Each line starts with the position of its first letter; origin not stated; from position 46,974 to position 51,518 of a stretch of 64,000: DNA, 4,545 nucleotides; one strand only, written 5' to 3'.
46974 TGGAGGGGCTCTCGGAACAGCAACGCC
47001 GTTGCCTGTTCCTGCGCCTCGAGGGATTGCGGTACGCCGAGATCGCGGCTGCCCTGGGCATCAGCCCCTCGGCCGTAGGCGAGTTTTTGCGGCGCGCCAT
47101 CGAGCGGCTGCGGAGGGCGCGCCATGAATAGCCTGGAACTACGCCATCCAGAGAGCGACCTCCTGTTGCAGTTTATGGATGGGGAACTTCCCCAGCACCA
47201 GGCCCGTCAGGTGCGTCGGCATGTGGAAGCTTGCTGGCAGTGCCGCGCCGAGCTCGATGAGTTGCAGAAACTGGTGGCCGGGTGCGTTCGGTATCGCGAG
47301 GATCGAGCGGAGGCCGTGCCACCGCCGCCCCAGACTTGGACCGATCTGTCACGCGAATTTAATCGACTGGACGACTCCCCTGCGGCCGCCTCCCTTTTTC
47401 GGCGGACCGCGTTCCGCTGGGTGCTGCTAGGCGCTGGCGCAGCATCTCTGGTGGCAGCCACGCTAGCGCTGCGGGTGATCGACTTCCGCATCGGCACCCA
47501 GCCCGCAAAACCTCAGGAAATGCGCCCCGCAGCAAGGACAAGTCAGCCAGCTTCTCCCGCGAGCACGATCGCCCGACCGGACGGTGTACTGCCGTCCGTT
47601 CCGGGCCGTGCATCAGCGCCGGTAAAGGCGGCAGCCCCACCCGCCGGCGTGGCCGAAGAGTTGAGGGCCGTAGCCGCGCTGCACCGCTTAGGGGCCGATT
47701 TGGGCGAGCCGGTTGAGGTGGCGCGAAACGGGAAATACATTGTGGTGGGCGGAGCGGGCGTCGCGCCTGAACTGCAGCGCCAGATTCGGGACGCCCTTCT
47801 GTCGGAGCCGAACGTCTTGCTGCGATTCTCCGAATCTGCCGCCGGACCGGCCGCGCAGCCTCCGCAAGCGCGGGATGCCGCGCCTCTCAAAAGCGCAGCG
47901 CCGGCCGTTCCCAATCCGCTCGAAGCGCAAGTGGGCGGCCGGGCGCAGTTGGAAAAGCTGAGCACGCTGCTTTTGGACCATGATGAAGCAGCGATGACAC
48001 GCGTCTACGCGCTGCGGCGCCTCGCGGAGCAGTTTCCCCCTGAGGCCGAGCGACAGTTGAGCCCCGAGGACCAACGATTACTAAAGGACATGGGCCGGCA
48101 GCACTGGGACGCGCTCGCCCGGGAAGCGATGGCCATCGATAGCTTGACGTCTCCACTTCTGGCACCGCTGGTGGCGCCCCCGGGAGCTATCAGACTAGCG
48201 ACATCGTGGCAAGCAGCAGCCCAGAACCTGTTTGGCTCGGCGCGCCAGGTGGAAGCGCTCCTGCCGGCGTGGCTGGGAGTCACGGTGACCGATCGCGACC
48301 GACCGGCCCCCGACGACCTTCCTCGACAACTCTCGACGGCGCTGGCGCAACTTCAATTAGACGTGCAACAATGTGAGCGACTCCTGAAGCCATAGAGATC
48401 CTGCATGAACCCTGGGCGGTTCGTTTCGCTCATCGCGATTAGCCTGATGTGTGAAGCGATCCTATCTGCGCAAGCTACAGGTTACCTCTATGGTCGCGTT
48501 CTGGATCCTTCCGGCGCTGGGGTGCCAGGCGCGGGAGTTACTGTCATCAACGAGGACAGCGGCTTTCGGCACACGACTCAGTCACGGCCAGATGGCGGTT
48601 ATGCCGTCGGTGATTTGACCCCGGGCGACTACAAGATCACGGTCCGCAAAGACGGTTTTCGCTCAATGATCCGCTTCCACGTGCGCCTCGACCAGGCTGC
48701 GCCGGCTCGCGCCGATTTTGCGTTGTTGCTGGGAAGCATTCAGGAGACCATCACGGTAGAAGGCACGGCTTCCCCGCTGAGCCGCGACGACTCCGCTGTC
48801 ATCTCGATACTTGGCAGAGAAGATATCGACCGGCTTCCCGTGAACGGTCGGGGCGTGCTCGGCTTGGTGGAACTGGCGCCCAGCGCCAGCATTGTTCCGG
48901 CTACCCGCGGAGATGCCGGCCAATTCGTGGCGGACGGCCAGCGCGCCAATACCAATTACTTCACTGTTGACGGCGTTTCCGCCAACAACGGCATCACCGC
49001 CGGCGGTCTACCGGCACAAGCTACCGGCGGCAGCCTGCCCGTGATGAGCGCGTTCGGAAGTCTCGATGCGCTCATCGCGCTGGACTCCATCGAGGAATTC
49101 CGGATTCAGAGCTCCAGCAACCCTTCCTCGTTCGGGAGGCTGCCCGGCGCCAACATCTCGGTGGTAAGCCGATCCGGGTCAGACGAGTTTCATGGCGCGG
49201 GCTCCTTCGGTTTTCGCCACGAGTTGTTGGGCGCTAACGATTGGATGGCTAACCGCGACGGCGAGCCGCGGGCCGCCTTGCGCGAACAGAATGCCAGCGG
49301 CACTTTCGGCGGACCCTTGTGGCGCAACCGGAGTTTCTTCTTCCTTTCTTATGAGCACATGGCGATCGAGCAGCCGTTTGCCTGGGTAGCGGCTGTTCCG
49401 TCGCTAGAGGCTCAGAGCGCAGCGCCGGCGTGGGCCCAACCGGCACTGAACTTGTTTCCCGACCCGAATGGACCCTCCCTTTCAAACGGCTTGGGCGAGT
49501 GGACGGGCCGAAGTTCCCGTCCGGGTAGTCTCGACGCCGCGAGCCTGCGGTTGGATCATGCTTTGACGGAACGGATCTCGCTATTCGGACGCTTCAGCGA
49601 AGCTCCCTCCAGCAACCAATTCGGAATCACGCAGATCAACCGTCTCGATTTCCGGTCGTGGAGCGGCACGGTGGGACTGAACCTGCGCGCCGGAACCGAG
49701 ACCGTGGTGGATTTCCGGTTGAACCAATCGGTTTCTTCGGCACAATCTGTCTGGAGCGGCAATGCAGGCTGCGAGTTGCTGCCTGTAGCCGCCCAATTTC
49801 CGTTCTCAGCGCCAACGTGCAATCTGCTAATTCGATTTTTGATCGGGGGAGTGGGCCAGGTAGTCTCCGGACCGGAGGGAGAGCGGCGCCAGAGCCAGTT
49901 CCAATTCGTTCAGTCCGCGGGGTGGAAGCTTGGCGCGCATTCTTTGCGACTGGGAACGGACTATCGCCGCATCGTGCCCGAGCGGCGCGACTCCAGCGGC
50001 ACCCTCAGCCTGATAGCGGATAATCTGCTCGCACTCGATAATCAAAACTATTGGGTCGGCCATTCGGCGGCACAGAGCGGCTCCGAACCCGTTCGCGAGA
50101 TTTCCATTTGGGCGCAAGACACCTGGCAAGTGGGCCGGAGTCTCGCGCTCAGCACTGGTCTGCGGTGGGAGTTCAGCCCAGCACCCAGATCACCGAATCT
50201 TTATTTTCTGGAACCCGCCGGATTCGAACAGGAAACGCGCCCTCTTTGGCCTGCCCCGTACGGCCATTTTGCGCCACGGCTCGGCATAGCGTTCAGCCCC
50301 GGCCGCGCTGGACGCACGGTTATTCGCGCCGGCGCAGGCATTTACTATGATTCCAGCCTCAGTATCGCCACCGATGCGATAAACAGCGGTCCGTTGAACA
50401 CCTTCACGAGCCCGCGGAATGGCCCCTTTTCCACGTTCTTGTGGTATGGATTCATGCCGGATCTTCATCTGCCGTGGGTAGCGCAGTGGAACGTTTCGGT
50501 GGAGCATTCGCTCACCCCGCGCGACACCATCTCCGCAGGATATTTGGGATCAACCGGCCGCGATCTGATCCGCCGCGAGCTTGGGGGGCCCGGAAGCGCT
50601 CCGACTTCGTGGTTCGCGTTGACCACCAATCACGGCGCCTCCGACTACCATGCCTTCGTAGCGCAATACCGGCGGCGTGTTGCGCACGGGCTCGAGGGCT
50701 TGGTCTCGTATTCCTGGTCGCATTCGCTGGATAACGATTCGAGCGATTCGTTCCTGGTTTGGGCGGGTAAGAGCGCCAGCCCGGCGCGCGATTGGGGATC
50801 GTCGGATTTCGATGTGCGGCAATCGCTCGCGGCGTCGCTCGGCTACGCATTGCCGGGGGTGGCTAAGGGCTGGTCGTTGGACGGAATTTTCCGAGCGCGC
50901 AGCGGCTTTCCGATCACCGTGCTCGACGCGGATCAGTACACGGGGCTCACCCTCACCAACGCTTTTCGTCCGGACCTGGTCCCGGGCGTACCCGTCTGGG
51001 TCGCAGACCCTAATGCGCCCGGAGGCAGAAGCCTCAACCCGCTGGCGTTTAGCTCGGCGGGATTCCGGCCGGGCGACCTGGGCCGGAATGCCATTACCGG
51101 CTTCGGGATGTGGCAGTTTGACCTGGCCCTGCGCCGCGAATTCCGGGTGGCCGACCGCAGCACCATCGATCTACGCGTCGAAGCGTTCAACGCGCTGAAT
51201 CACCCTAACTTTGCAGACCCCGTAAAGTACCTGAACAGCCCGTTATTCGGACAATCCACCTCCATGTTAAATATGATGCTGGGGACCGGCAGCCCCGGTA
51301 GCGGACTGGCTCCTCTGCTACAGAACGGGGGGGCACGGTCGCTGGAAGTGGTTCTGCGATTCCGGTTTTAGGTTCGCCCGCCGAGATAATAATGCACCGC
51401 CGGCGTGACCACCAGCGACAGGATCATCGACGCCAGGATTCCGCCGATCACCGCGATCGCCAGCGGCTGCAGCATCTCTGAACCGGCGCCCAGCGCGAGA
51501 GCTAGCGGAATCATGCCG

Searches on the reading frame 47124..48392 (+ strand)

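Call 16: search_protein_families(library=pfam, proteins=[window:47124-48392:+], max_evalue=0.001)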
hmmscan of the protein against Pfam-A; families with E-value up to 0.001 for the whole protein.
window:47124-48392:+ (423 aa): 1 family
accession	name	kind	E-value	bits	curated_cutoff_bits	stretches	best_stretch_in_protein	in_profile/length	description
PF13490.11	zf-HC2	-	0.0003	21.3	22.2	0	12-41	6-35/35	Putative zinc-finger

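Call 51: search_protein_families(library=ncbifam, proteins=[window:47124-48392:+], max_evalue=0.00001)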
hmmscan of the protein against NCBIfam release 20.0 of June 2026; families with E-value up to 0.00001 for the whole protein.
window:47124-48392:+ (423 aa): 1 family
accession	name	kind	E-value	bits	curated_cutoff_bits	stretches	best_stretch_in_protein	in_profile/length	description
NF052375.1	antisigma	equivalog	5.9e-08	33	100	1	20-148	8-130/217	anti-sigma factor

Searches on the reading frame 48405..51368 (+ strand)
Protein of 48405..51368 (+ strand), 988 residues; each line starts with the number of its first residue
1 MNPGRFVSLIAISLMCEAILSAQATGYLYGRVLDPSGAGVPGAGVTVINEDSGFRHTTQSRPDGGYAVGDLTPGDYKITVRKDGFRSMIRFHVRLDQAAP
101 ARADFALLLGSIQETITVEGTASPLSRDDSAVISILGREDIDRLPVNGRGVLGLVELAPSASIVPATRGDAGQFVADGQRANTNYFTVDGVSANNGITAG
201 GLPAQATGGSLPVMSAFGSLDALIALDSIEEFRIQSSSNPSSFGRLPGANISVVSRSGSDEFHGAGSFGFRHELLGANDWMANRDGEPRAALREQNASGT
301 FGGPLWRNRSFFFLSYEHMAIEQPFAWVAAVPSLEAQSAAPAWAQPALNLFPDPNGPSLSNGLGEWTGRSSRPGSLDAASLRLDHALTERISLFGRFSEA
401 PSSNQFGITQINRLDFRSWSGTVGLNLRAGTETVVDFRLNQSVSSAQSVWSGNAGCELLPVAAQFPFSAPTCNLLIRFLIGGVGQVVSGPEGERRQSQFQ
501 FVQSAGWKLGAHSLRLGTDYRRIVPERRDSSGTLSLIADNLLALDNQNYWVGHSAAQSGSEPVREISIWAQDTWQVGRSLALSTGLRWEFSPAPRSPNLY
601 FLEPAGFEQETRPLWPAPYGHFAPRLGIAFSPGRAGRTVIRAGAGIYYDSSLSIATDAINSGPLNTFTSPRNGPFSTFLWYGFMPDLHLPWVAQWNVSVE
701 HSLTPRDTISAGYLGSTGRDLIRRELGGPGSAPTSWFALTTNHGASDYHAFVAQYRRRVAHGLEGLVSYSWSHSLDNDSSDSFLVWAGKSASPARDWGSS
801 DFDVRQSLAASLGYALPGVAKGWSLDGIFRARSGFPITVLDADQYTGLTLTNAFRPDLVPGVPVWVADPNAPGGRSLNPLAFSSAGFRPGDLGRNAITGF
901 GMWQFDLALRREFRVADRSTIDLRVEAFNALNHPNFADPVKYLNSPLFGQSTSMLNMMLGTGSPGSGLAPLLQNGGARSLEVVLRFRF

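Call 16: search_protein_families(library=pfam, proteins=[window:48405-51368:+], max_evalue=0.001)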
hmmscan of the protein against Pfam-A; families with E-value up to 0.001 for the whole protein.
window:48405-51368:+ (988 aa): 2 families
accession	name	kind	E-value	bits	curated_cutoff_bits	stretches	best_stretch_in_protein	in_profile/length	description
PF25183.1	OMP_b-brl_4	-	7.3e-111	372.4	30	1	254-954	1-830/838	Outer membrane beta barrel domain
PF13620.12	CarboxypepD_reg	-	1.4e-18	67.4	32.3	1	29-107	3-81/82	Carboxypeptidase regulatory-like domain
